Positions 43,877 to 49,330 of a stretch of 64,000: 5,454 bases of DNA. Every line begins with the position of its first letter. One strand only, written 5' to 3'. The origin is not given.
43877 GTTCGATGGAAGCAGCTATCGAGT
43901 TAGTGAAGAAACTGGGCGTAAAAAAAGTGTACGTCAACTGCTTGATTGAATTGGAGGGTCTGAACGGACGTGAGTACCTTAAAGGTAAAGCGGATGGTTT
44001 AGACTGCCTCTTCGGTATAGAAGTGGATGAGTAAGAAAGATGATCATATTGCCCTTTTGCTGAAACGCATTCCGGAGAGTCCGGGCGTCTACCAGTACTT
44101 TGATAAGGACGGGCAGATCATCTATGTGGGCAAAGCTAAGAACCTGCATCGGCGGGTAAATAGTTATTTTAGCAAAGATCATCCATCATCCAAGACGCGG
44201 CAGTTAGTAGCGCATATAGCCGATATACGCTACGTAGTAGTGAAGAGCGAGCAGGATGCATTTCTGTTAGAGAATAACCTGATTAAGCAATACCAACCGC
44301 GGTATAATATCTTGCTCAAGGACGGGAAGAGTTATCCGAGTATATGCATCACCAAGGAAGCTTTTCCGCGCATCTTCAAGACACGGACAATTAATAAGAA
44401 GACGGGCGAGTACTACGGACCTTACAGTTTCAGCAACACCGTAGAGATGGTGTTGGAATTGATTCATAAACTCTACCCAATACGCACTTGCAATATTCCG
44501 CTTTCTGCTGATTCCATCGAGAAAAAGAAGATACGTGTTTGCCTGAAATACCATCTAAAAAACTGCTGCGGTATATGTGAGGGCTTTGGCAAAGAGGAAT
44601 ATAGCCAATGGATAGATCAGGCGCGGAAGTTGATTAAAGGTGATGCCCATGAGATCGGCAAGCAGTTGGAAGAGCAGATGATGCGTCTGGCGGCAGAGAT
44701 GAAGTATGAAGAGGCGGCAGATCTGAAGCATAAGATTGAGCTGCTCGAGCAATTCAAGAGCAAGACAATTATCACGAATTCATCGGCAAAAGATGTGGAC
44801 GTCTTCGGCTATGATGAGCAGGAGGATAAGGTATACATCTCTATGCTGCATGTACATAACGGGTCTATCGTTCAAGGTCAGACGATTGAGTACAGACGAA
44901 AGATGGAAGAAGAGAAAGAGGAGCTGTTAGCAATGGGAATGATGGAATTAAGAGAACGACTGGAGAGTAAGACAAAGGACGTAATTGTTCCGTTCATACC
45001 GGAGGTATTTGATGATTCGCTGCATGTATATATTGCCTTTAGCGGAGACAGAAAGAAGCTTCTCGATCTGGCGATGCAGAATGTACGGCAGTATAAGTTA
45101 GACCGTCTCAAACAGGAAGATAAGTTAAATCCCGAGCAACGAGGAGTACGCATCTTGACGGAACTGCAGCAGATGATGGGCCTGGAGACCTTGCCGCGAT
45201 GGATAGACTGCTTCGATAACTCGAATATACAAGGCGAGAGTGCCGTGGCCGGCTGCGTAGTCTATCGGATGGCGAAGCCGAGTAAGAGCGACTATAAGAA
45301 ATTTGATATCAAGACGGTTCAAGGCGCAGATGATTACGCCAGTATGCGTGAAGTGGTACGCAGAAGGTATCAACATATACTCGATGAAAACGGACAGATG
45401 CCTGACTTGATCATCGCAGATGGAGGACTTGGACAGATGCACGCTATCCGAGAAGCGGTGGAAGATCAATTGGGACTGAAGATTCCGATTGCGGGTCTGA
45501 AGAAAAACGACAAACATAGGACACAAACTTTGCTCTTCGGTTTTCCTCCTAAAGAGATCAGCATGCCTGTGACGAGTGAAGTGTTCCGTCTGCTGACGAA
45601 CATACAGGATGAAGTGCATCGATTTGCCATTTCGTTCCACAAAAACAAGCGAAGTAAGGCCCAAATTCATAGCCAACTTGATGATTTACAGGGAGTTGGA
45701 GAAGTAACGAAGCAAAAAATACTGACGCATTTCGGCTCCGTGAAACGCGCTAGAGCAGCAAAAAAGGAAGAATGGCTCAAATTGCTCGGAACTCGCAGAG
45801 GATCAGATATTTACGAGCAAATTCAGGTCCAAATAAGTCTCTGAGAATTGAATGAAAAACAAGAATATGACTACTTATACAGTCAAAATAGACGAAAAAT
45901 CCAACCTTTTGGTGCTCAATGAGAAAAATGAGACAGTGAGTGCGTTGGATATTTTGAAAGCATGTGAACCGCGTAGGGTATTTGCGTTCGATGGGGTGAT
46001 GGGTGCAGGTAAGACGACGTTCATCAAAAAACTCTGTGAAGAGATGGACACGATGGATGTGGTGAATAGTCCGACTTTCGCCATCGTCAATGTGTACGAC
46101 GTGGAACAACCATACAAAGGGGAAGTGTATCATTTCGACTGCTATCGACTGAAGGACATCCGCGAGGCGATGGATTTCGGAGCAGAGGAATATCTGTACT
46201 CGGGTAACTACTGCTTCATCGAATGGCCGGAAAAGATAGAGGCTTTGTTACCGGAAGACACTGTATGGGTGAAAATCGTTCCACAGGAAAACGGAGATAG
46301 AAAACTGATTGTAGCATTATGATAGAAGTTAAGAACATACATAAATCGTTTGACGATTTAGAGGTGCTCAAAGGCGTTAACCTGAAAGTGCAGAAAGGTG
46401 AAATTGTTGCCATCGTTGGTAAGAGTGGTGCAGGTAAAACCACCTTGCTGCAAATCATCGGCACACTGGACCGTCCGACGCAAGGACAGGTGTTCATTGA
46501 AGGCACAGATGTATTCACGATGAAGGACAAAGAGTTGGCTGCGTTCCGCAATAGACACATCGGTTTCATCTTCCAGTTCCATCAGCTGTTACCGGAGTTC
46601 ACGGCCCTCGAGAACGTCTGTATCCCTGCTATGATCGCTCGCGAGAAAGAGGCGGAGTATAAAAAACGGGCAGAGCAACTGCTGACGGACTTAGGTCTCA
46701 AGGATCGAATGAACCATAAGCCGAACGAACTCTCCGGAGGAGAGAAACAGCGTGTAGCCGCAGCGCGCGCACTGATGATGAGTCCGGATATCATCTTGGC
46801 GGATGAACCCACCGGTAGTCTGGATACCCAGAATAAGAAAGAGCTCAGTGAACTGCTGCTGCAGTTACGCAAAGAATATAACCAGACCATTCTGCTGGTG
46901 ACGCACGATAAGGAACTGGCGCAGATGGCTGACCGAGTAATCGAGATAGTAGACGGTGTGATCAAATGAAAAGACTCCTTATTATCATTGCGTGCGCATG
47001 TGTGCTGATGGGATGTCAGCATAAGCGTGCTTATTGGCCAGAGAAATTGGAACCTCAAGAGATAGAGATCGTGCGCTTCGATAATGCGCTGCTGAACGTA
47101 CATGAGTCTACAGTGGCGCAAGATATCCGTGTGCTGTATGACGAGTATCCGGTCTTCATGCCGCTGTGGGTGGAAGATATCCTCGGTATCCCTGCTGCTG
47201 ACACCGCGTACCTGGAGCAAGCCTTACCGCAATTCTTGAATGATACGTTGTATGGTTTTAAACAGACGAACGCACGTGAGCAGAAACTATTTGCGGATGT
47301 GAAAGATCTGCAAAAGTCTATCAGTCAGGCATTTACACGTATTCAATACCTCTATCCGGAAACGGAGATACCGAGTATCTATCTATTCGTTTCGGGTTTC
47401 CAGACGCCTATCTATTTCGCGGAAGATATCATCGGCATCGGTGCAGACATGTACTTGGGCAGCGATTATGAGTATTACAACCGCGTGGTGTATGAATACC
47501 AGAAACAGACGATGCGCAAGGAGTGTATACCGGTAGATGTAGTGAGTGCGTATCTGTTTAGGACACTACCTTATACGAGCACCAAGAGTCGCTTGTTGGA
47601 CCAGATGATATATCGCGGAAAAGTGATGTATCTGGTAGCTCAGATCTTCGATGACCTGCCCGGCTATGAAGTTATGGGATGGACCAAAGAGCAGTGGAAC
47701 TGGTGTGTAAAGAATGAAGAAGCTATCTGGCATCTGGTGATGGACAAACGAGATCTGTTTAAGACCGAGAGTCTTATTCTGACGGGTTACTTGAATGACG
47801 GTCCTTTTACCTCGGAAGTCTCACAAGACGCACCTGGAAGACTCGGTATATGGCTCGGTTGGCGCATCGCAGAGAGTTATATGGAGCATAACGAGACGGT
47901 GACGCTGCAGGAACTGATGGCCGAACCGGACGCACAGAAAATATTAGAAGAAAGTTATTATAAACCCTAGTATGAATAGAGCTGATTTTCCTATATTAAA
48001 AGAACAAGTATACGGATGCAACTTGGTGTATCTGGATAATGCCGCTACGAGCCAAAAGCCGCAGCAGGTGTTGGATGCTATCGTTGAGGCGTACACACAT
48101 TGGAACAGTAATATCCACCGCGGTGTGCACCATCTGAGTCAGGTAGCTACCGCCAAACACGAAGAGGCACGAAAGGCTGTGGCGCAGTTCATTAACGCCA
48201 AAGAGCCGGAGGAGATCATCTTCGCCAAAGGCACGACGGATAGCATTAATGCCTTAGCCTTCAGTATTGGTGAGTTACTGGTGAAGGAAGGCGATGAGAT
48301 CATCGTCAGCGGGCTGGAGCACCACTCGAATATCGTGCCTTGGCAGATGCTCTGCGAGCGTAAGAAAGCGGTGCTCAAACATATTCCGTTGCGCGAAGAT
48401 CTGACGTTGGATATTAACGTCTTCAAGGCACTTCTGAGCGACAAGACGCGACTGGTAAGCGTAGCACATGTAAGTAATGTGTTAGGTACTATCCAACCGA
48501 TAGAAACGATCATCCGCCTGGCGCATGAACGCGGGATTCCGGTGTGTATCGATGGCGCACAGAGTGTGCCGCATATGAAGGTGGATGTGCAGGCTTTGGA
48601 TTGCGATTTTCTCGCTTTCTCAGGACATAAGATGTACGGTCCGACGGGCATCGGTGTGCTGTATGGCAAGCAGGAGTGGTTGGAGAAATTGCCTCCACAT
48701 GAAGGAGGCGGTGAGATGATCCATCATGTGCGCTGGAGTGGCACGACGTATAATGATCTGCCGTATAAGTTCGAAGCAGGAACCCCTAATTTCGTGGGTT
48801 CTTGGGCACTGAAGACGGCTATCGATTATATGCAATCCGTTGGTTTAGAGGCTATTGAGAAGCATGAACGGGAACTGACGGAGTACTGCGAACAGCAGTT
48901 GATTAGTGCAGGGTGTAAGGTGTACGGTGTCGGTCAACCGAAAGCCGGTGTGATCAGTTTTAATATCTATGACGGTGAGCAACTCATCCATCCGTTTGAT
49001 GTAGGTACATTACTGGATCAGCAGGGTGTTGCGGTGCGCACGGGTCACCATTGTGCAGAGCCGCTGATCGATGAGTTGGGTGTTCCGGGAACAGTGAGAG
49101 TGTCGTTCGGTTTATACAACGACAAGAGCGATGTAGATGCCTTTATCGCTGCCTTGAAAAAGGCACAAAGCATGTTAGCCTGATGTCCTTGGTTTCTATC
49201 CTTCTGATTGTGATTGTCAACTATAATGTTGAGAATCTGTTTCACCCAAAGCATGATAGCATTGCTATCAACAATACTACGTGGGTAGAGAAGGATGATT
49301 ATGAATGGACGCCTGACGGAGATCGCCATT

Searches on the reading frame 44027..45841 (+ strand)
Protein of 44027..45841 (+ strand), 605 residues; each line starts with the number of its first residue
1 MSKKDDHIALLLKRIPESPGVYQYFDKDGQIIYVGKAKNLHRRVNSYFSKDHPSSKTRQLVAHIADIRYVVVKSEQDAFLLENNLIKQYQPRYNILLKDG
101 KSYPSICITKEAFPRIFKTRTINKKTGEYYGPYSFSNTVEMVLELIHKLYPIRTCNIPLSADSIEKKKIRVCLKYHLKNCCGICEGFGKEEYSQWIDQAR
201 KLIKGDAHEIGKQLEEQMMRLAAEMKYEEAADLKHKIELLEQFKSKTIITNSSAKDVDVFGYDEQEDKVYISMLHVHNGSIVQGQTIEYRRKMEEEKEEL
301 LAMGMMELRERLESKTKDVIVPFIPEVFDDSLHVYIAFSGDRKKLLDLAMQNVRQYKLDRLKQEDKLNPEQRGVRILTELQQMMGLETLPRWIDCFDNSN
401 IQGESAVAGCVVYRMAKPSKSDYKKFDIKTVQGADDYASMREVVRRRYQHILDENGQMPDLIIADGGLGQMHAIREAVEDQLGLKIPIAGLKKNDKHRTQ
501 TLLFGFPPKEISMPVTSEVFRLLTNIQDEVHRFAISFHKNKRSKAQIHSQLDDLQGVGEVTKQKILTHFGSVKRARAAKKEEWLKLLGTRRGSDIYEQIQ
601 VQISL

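Call 78: search_protein_families(library=ncbifam, proteins=[window:44027-45841:+], max_evalue=0.00001)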
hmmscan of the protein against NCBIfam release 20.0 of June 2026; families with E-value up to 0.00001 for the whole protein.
window:44027-45841:+ (605 aa): 14 families
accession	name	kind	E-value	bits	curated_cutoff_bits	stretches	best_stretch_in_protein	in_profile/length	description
TIGR00194.1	uvrC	equivalog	1.4e-152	509.4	285.45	1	12-581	5-573/574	excinuclease ABC subunit UvrC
NF011263.0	PRK14669.1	equivalog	4.5e-131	438.4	1108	1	13-583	8-586/624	excinuclease ABC subunit C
NF001824.0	PRK00558.1-5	equivalog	1.4e-109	367.3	451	1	14-600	13-645/652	excinuclease ABC subunit UvrC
NF011261.0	PRK14667.1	equivalog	7e-103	345.1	818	1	10-589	8-553/567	excinuclease ABC subunit C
NF011262.0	PRK14668.1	equivalog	1.4e-86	291.1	544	1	13-588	11-564/577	excinuclease ABC subunit C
NF011264.0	PRK14670.1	equivalog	1.3e-84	284.6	1021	1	10-574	10-562/602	excinuclease ABC subunit C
NF011266.0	PRK14672.1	equivalog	9.3e-83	278.7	1504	2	15-301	18-295/691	excinuclease ABC subunit C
NF011260.0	PRK14666.1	equivalog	3.8e-80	270.5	649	2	13-324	7-316/698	excinuclease ABC subunit C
NF005906.0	PRK07883.1-4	equivalog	6.1e-59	199.8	495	1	8-303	201-496/563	DEDD exonuclease domain-containing protein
NF005907.0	PRK07883.1-5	equivalog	8.3e-43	146.6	454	1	11-237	223-448/584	DEDD exonuclease domain-containing protein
NF005905.0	PRK07883.1-3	equivalog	4.2e-31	108.2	508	1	11-240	219-443/581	DEDD exonuclease domain-containing protein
NF005904.0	PRK07883.1-2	equivalog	2.4e-26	92.2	969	1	12-237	226-449/584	DEDD exonuclease domain-containing protein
NF005903.0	PRK07883.1-1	equivalog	4e-22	78.4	1038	1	11-237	241-461/642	DEDD exonuclease domain-containing protein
NF007833.0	PRK10545.1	equivalog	3.9e-16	59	367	1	6-189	22-198/289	excinuclease Cho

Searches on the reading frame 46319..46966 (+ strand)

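Call 78: search_protein_families(library=ncbifam, proteins=[window:46319-46966:+], max_evalue=0.00001)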
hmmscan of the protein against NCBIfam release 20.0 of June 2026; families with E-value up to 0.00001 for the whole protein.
window:46319-46966:+ (216 aa): 190 families (the best 25 are shown)
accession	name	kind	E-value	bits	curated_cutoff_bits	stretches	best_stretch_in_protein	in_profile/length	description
TIGR02211.1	LolD_lipo_ex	equivalog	1.3e-81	273.3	307.75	1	2-215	2-219/221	lipoprotein-releasing ABC transporter ATP-binding protein LolD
NF007826.0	PRK10535.1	equivalog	3.6e-68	230.4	966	1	2-215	5-221/648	macrolide ABC transporter ATP-binding protein/permease MacB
NF008639.0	PRK11629.1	equivalog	1.7e-67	227.2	360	1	14-215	23-224/234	lipoprotein-releasing ABC transporter ATP-binding protein LolD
TIGR03608.1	L_ocin_972_ABC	subfamily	2.2e-65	220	254.85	1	4-210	1-206/206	putative bacteriocin export ABC transporter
TIGR02673.1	FtsE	equivalog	6e-64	215.6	264.85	1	1-213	1-213/214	cell division ATP-binding protein FtsE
NF007879.0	PRK10584.1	equivalog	1.6e-63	214.4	336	1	5-215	14-224/228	putative ABC transporter ATP-binding protein YbbA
TIGR02982.1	heterocyst_DevA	subfamily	1.7e-61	207.6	295.8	1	14-215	18-219/220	ABC exporter ATP-binding subunit, DevA family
TIGR02315.1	ABC_phnC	equivalog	9.3e-56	188.9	266.1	1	1-215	1-224/243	phosphonate ABC transporter ATP-binding protein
TIGR00968.1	3a0106s01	subfamily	3.6e-55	187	342.75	1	2-215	1-209/237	sulfate ABC transporter ATP-binding protein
NF038007.1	ABC_ATP_DarD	equivalog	3.3e-54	183.6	375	1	2-214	2-217/218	darobactin export ABC transporter ATP-binding protein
TIGR03265.1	PhnT2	equivalog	1.5e-52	179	457.7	1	2-215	5-213/353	putative 2-aminoethylphosphonate ABC transporter ATP-binding protein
NF007027.0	PRK09493.1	equivalog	6.1e-52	176.4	379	1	1-215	1-214/240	glutamine ABC transporter ATP-binding protein GlnQ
NF040933.2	ABC_arch_GlcV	equivalog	8e-51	173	450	1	2-215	3-220/357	glucose ABC transporter ATP-binding protein GlcV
TIGR01186.1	proV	subfamily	8.5e-51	173.1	326.6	1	17-214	9-207/363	betaine/proline/choline family ABC transporter ATP-binding protein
NF043075.1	MMSYN1_0197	equivalog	1.5e-50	172.1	550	1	1-215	2-211/341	spermidine/putrescine ABC transporter ATP-binding protein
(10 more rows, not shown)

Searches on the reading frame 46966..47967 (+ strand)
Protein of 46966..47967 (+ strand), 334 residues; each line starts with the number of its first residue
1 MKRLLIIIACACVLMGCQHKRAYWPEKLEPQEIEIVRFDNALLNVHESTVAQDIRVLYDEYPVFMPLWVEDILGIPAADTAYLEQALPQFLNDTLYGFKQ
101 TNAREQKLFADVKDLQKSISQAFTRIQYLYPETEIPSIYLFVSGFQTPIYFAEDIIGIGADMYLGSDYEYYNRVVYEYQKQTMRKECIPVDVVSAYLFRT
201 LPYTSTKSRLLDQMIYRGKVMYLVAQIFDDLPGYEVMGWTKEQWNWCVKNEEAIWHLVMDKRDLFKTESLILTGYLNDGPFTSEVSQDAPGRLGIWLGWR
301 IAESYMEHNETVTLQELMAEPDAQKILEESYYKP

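Call 78: search_protein_families(library=ncbifam, proteins=[window:46966-47967:+], max_evalue=0.00001)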
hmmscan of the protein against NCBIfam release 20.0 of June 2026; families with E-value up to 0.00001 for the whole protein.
window:46966-47967:+ (334 aa): 1 family
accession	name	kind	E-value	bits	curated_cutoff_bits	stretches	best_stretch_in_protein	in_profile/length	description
TIGR03514.2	GldB_lipoprot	equivalog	2.5e-65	220.7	190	1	11-334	2-308/308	gliding motility lipoprotein GldB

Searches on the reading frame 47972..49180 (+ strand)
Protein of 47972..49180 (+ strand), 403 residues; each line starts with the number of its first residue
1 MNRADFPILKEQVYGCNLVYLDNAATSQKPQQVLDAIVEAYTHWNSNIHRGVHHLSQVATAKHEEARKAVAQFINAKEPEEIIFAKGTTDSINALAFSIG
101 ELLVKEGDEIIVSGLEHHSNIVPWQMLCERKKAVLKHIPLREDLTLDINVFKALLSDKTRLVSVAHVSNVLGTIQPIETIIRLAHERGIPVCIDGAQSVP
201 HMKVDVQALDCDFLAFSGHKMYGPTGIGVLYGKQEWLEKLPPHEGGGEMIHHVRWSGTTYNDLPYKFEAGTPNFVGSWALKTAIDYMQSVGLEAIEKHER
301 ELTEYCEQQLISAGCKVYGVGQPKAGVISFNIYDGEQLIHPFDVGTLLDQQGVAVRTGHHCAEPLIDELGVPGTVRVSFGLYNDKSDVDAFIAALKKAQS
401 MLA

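Call 78: search_protein_families(library=ncbifam, proteins=[window:47972-49180:+], max_evalue=0.00001)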
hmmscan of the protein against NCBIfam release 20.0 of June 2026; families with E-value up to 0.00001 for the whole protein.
window:47972-49180:+ (403 aa): 25 families
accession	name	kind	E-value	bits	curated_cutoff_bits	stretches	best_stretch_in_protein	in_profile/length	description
TIGR01979.1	sufS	subfamily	4.6e-168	559.2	475.1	1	3-402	4-402/403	SufS family cysteine desulfurase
NF041166.1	f2_encap_cargo1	exception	1.4e-163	546.3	800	1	3-397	231-622/623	family 2A encapsulin nanocompartment cargo protein cysteine desulfurase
NF006791.0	PRK09295.1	equivalog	2.9e-144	481.1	661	1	3-402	9-405/406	cysteine desulfurase SufS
NF008126.0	PRK10874.1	equivalog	1.8e-120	402.8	607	1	3-402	10-399/401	cysteine desulfurase CsdA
TIGR03392.1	FeS_syn_CsdA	equivalog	1.4e-119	399.8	493.6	1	3-402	7-396/398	cysteine desulfurase CsdA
TIGR01976.1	am_tr_V_VC1184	hypoth_equivalog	8.3e-79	265.7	352.35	1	3-395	7-401/401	cysteine desulfurase-like protein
TIGR01977.1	am_tr_V_EF2568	hypoth_equivalog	7.2e-75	252.3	377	1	19-397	1-375/376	cysteine desulfurase family protein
NF040779.1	Sec_lyase_SclA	exception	2.4e-57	194.5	525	1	19-397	1-375/378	selenocysteine lyase SclA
TIGR03402.1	FeS_nifS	equivalog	1.3e-50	172.3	530.75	1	19-397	1-368/379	cysteine desulfurase NifS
NF010611.0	PRK14012.1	equivalog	6.4e-41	140.6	548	1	19-249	7-237/406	IscS subfamily cysteine desulfurase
TIGR02006.1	IscS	equivalog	5.8e-38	130.9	643.2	1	19-247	5-231/402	IscS subfamily cysteine desulfurase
TIGR03235.1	DNA_S_dndA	equivalog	8.7e-36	123.9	480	1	20-239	1-219/353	cysteine desulfurase DndA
TIGR03403.1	nifS_epsilon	equivalog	7.8e-34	117.1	587.7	1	19-400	1-374/382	NifS family cysteine desulfurase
NF002806.0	PRK02948.1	subfamily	5.6e-29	101.3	304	1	18-236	1-218/381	IscS subfamily cysteine desulfurase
TIGR04343.1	egtE_PLP_lyase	equivalog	4.8e-22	78.3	400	1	19-304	15-281/370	ergothioneine biosynthesis PLP-dependent enzyme EgtE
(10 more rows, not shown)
